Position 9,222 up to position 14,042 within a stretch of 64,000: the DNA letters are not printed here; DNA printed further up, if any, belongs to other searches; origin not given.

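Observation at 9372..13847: TonB-dependent receptor fused to a ~600-aa N-terminal Sel1-repeat array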

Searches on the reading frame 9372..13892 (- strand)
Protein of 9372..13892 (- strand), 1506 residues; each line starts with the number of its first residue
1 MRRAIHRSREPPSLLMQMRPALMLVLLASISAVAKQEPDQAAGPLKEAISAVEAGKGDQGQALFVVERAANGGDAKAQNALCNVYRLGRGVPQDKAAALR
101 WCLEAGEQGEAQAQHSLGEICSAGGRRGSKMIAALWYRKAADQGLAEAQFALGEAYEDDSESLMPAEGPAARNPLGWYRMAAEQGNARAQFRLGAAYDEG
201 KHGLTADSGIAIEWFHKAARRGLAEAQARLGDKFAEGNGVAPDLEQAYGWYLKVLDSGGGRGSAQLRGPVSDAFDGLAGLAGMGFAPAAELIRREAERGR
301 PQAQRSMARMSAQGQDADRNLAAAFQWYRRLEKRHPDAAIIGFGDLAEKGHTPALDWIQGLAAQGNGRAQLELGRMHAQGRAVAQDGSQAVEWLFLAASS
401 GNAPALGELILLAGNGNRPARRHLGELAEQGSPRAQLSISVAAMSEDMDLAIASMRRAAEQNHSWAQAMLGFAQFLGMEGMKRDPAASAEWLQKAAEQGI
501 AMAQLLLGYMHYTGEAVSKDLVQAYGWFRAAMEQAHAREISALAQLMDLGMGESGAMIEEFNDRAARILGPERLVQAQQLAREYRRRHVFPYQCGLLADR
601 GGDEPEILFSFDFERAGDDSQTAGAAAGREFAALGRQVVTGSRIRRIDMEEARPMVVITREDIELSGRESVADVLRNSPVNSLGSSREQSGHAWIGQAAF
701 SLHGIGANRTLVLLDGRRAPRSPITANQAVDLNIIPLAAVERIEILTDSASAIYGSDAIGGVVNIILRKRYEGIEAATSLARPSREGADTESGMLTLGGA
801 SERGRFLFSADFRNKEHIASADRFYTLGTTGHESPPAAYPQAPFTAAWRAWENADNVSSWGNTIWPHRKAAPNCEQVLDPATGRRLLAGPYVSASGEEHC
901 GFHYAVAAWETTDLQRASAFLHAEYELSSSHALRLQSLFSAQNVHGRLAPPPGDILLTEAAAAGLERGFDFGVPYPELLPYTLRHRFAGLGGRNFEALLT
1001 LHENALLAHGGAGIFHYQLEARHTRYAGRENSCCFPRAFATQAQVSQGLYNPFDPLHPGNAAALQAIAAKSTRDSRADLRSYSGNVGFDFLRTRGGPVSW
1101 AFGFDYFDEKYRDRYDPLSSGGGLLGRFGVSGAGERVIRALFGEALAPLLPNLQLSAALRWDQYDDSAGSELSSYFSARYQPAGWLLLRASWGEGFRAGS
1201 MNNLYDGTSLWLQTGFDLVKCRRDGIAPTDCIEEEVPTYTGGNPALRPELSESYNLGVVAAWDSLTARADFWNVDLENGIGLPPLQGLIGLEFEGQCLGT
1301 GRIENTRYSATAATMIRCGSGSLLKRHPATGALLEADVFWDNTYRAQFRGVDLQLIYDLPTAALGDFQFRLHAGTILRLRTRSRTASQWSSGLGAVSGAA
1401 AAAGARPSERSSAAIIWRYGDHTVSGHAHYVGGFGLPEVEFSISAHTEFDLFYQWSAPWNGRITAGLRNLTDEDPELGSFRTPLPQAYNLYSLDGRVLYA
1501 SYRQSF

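Call 5: search_protein_families(library=pfam, proteins=[window:9372-13892:-], max_evalue=0.01)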
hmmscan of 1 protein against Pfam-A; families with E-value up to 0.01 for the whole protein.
window:9372-13892:- (1506 aa): 3 families
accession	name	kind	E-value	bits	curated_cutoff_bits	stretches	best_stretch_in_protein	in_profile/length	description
PF08238.18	Sel1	-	3e-41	138.8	30.7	5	187-222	1-35/36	Sel1 repeat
PF00593.30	TonB_dep_Rec_b-barrel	-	7.2e-29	102.3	27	1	1066-1470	102-436/436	TonB dependent receptor-like, beta-barrel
PF07715.20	Plug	-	1.1e-20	74.5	23.9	1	651-762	5-107/107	TonB-dependent Receptor Plug Domain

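Call 6: search_protein_families(library=ncbifam, proteins=[window:9372-13892:-], max_evalue=0.01)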
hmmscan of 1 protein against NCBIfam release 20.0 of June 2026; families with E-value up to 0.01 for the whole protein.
window:9372-13892:- (1506 aa): 29 families (the best 25 are shown)
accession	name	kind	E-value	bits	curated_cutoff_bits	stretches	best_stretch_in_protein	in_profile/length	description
NF033786.1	phenyl_MerG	equivalog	3.1e-41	141.7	350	5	21-121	14-111/217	phenylmercury resistance protein MerG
TIGR01779.1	TonB-B12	equivalog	4.7e-25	88.2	599.7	1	629-796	23-182/614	TonB-dependent vitamin B12 receptor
TIGR01785.1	TonB-hemin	subfamily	2.1e-24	86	316.85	2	638-765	5-126/677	TonB-dependent heme/hemoglobin receptor family protein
NF007926.1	PRK10641.1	equivalog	1.6e-20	73.2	836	1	636-776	29-162/617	TonB-dependent vitamin B12 receptor BtuB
TIGR01786.1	TonB-hemlactrns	subfamily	3.1e-20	72.1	323.75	2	649-765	19-131/719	TonB-dependent hemoglobin/transferrin/lactoferrin family receptor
NF007478.2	PRK10064.1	equivalog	7.5e-20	70.7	745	1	638-793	34-186/663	catecholate siderophore receptor CirA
NF010010.0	PRK13483.1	equivalog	1.3e-19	69.6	927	1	632-773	31-168/660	ligand-gated channel protein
NF010051.0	PRK13528.1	subfamily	1.1e-16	60.3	583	1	651-781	49-185/727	FepA family TonB-dependent siderophore receptor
NF010012.0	PRK13486.1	equivalog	3.6e-16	58.7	924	1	631-772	22-162/696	TonB-dependent receptor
NF050067.1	TonBEntbctnRecCfrA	equivalog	6.9e-15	54.4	1200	1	629-775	21-165/698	TonB-dependent ferric enterobactin receptor CfrA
NF010048.1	PRK13524.1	subfamily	1.1e-14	53.9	493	1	650-778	52-186/744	FepA family TonB-dependent siderophore receptor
NF053590.1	TonB_dep_TOL0244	equivalog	1.7e-14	53.4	645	1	652-781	29-153/604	TOL_0244 family TonB-dependent receptor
NF010038.0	PRK13513.1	equivalog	1.8e-14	53.3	942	1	638-773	39-170/659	ligand-gated channel protein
NF047621.1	FlgprotMotXVib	equivalog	8.1e-13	48.3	330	1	178-253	99-173/211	flagellar protein MotX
NF010011.0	PRK13484.1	equivalog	3e-11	42.3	1197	1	639-768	35-159/682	IreA family TonB-dependent siderophore receptor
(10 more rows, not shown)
